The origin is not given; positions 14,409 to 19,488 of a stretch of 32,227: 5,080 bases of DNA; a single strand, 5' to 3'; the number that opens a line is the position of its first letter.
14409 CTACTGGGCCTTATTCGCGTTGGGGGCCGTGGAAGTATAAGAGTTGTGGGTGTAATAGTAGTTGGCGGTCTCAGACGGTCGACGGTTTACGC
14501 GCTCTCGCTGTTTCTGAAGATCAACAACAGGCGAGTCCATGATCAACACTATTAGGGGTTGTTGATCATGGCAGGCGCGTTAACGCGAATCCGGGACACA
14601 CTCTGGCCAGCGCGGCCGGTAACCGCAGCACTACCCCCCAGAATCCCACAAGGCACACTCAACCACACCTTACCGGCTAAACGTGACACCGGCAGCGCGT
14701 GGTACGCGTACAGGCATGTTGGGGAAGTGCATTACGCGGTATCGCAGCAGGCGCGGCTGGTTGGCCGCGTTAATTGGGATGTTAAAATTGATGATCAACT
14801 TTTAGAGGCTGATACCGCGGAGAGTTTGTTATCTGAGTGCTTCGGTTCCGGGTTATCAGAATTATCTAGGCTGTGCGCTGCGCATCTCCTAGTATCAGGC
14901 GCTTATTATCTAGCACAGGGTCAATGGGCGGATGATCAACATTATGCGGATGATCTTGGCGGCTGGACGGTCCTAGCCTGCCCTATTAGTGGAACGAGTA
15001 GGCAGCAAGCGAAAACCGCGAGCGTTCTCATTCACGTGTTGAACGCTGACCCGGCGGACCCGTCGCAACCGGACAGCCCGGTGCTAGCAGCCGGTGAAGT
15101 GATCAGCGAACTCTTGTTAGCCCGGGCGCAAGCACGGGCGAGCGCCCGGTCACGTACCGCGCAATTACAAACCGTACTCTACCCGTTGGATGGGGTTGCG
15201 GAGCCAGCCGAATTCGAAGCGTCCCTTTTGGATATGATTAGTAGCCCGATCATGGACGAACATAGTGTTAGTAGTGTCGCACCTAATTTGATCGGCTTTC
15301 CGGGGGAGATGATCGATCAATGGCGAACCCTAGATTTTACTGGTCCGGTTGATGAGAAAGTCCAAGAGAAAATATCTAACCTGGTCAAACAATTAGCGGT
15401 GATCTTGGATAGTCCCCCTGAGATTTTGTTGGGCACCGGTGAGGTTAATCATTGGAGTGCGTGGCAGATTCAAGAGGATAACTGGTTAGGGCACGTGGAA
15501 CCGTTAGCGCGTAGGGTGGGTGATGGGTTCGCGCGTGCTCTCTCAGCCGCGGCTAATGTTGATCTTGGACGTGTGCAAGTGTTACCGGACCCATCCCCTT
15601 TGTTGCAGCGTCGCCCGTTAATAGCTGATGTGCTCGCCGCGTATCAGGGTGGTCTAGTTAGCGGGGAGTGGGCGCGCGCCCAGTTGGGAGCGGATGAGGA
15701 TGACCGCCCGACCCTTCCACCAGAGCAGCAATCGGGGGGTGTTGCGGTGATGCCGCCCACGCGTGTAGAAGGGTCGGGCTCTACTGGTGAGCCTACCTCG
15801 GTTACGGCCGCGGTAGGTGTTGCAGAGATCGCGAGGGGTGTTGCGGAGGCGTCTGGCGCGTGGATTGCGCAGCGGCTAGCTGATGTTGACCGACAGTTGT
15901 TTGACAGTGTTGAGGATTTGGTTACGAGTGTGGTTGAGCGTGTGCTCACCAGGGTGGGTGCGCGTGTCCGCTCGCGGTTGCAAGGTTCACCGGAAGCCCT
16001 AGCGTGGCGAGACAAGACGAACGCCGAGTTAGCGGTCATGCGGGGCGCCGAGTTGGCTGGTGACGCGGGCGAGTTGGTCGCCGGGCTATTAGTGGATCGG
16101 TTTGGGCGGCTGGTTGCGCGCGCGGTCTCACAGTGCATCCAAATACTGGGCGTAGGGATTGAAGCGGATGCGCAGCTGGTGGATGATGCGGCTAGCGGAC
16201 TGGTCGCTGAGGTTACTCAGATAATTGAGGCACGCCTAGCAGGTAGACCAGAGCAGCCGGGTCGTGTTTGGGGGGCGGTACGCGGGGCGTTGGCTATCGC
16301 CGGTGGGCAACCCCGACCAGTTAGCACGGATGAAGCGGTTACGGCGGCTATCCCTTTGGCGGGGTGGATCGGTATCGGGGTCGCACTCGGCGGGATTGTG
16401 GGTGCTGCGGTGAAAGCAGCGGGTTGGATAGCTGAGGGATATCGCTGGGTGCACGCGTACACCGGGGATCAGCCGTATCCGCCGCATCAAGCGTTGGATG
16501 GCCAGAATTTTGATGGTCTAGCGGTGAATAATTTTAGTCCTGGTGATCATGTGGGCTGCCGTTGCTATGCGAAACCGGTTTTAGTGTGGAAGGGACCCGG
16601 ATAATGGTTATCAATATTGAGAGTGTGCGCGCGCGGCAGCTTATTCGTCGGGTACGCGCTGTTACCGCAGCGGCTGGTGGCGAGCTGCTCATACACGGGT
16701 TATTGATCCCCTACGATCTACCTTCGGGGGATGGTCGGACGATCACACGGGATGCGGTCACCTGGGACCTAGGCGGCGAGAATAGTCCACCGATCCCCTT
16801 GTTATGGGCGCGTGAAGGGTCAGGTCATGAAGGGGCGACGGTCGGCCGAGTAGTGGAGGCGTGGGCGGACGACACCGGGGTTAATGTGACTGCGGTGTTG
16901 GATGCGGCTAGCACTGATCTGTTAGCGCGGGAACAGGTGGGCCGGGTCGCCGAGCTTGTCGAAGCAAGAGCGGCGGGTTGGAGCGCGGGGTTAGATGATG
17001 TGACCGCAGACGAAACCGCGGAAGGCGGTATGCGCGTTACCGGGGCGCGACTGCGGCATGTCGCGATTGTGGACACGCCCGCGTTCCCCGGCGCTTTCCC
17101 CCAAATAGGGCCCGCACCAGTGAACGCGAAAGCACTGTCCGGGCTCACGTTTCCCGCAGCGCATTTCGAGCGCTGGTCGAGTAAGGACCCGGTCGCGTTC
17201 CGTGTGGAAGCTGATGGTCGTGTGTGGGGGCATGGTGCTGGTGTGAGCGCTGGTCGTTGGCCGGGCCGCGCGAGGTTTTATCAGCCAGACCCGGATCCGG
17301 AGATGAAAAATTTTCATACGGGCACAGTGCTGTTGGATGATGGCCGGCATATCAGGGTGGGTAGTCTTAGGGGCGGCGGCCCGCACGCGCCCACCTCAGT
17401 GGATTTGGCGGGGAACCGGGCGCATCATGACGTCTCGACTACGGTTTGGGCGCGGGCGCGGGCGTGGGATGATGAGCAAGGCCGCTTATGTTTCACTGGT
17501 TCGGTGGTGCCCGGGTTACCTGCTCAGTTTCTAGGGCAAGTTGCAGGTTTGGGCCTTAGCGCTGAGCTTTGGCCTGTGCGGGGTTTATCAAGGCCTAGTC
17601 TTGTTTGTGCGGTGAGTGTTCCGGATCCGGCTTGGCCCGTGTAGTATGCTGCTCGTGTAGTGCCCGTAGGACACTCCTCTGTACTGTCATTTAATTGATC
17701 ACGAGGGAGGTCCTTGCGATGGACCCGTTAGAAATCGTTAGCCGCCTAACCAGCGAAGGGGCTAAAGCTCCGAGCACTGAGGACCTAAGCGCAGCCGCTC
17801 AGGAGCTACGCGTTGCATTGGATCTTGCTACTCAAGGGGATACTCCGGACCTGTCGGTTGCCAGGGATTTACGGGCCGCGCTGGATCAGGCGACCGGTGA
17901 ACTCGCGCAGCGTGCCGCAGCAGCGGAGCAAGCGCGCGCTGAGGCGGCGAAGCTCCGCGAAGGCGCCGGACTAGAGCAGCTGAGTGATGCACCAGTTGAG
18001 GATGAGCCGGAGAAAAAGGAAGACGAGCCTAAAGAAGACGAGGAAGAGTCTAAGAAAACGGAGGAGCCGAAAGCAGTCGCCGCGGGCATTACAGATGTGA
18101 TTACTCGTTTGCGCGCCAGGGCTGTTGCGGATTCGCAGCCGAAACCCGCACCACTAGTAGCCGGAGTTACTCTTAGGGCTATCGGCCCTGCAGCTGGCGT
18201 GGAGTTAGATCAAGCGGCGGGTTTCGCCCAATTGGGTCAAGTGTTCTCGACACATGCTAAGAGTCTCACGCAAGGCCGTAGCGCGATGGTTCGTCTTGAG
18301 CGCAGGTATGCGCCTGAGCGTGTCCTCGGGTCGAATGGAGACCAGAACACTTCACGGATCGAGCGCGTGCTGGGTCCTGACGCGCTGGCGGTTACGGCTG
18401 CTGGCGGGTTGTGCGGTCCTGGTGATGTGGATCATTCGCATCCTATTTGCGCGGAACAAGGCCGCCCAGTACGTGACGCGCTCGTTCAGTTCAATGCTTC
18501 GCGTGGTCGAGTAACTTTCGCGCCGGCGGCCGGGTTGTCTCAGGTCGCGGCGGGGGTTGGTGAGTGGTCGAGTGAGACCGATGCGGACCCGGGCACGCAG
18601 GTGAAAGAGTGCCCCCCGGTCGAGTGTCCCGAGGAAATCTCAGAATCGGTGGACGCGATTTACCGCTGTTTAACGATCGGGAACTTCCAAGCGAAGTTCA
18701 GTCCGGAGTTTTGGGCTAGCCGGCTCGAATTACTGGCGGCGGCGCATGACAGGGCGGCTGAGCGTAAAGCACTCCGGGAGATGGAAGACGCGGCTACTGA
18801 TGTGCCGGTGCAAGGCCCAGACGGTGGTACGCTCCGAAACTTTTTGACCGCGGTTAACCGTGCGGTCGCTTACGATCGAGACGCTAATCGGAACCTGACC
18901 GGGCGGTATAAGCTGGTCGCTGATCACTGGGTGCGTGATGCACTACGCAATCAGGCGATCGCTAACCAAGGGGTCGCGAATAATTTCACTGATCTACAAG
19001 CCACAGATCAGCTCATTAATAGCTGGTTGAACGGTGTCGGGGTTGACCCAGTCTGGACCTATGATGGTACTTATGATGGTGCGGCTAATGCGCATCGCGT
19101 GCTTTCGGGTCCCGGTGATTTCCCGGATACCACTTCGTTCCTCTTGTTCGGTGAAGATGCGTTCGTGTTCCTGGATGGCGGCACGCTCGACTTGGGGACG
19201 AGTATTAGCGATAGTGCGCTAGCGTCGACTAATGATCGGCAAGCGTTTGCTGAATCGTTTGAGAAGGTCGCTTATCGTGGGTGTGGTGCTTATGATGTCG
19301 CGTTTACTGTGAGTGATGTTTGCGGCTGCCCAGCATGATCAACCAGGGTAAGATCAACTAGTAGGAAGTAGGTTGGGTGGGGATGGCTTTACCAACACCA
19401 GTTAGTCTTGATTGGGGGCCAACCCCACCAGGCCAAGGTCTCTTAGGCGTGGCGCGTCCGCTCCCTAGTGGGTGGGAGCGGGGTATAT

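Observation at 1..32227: Extreme over-representation of the palindrome TGATCA and the 8-mer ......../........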

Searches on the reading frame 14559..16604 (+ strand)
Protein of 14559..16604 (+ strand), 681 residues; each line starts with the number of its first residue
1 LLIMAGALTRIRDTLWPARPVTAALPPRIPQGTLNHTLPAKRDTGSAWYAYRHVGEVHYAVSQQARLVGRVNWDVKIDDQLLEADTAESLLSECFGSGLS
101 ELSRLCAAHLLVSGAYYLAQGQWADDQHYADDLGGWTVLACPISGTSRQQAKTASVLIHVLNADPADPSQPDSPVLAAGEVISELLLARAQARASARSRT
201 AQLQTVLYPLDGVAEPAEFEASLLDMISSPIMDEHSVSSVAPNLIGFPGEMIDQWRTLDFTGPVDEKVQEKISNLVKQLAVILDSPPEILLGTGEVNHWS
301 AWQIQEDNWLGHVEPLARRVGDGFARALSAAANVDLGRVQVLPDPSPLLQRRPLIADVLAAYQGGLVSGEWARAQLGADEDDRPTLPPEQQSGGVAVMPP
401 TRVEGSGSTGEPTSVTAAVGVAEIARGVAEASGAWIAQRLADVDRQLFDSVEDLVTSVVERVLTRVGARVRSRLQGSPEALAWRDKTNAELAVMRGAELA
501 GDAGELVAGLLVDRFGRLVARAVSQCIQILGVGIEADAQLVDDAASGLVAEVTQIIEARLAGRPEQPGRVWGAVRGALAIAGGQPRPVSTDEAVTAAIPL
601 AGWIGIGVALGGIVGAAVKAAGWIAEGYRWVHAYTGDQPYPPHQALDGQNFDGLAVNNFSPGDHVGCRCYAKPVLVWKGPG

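Call 5: search_protein_families(library=pfam, proteins=[window:14559-16604:+])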
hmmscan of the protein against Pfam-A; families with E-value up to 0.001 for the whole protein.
window:14559-16604:+ (681 aa): 0 families

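Call 27: search_dna_similar(query=window:14568-16604:+, collection=phages, mode=protein, max_rows=12)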
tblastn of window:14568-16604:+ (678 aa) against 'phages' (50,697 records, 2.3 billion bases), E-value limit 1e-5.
Records with a match: 438; places in all: 438; records where one place covers at least 80% of the query: 0.
Best place of each record, by identity: <60% 438.
By first word of the organism name: Mycobacterium 172; Microbacterium 115; Gordonia 109; Streptomyces 17; Arthrobacter 14; Rhodococcus 3; Tsukamurella 2; Curtobacterium 2; Mycolicibacterium 2; Dulem 1; and 1 more.
By host as written in the record: Mycobacterium smegmatis mc2 155 103; Gordonia terrae 3612 77; Microbacterium foliorum NRRL B-24224 48; Mycobacterium smegmatis mc#155 35; Microbacterium paraoxydans NWU1 27; Microbacterium foliorum NRRL B-24224 SEA 24; Gordonia rubripertincta NRRL B-16540 12; Gordonia terrae CAG3 11; and 39 more.
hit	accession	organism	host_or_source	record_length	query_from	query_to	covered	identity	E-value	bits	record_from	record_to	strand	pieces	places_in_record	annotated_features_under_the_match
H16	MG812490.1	Mycobacterium phage Holeinone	Mycobacterium smegmatis mc2 155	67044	206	470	39%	26.4%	4e-8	63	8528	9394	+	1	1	portal protein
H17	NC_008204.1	Mycobacterium phage Qyrzula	Mycobacterium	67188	206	470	39%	26.4%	4e-8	63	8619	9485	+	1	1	portal protein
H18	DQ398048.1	Mycobacterium phage Qyrzula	Mycobacterium sp.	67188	206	470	39%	26.4%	4e-8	63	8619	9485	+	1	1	12: portal protein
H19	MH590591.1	Mycobacterium phage Sabella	Mycobacterium smegmatis mc2 155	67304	206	470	39%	26.4%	4e-8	63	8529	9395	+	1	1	12: portal protein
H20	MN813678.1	Mycobacterium phage Lephleur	Mycobacterium smegmatis mc2 155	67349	206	470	39%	26.4%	4e-8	63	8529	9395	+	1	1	12: portal protein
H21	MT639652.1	Mycobacterium phage MasterPo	Mycobacterium smegmatis mc2 155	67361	206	470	39%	26.4%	4e-8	63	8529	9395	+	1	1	12: portal protein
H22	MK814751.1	Mycobacterium phage Bananafish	Mycobacterium smegmatis mc2 155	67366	206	470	39%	26.4%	4e-8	63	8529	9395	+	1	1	12: portal protein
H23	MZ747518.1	Mycobacterium phage Calamitous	Mycobacterium smegmatis mc#155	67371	206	470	39%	26.4%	4e-8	63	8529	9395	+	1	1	12: portal protein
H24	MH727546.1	Mycobacterium phage Eaglehorse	Mycobacterium smegmatis mc2 155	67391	206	470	39%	26.4%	4e-8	63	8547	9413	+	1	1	12: portal protein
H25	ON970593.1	Mycobacterium phage Blocker23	Mycobacterium smegmatis mc2 155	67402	206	470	39%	26.4%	4e-8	63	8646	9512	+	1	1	12: portal protein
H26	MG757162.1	Mycobacterium phage Opia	Mycobacterium smegmatis mc2 155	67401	206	470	39%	26.4%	4e-8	63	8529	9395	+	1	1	portal protein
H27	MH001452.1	Mycobacterium phage Kheth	Mycobacterium smegmatis mc2 155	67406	206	470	39%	26.4%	4e-8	63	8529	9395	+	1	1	12: portal protein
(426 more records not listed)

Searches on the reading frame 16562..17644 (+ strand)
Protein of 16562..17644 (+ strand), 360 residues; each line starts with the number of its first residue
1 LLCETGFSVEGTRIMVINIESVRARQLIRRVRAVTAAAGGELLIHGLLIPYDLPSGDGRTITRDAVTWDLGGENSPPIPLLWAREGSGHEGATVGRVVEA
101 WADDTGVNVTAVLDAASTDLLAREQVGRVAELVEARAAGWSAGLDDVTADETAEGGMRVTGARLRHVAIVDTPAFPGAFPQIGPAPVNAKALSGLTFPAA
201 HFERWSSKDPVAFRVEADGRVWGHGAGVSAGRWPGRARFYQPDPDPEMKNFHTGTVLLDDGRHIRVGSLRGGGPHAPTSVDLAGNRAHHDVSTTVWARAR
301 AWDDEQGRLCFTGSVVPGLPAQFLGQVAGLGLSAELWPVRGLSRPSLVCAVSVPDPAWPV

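Call 6: search_protein_families(library=phrogs, proteins=[window:16562-17644:+])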
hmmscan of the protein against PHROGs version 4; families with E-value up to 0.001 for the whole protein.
window:16562-17644:+ (360 aa): 3 families
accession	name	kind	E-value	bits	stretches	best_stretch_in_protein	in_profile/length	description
phrog_859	-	head and packaging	3.3e-25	89.7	1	51-360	388-718/807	portal protein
phrog_21470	-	unknown function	7e-15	55.7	1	35-322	18-347/500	-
phrog_29860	-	head and packaging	6.7e-09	36.3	1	188-360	7-177/405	virion structural protein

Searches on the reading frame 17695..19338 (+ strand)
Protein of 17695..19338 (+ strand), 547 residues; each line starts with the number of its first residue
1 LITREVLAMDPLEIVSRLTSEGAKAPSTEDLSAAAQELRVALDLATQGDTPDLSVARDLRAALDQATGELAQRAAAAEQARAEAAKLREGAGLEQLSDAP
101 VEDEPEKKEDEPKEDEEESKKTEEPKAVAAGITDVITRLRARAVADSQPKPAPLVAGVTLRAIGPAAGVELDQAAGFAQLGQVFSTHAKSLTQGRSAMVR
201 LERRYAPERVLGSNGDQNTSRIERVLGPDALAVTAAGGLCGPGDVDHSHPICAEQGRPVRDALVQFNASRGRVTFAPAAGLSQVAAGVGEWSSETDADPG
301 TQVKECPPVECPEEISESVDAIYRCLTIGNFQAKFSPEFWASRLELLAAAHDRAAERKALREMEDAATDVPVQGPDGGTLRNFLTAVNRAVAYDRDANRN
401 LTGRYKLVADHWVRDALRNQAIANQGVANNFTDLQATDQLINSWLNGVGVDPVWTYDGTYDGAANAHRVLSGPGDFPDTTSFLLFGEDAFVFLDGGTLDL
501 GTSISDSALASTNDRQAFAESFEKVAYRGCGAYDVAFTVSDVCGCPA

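Call 5: search_protein_families(library=pfam, proteins=[window:17695-19338:+])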
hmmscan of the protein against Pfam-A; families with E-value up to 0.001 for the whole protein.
window:17695-19338:+ (547 aa): 0 families

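Call 52: search_protein_families(library=phrogs, max_evalue=0.001, proteins=[window:17719-19338:+])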
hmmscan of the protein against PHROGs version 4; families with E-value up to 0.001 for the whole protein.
window:17719-19338:+ (539 aa): 1 family
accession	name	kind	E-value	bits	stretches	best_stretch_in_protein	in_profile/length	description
phrog_777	-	head and packaging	3.5e-37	129.9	1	25-531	23-563/580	major head protein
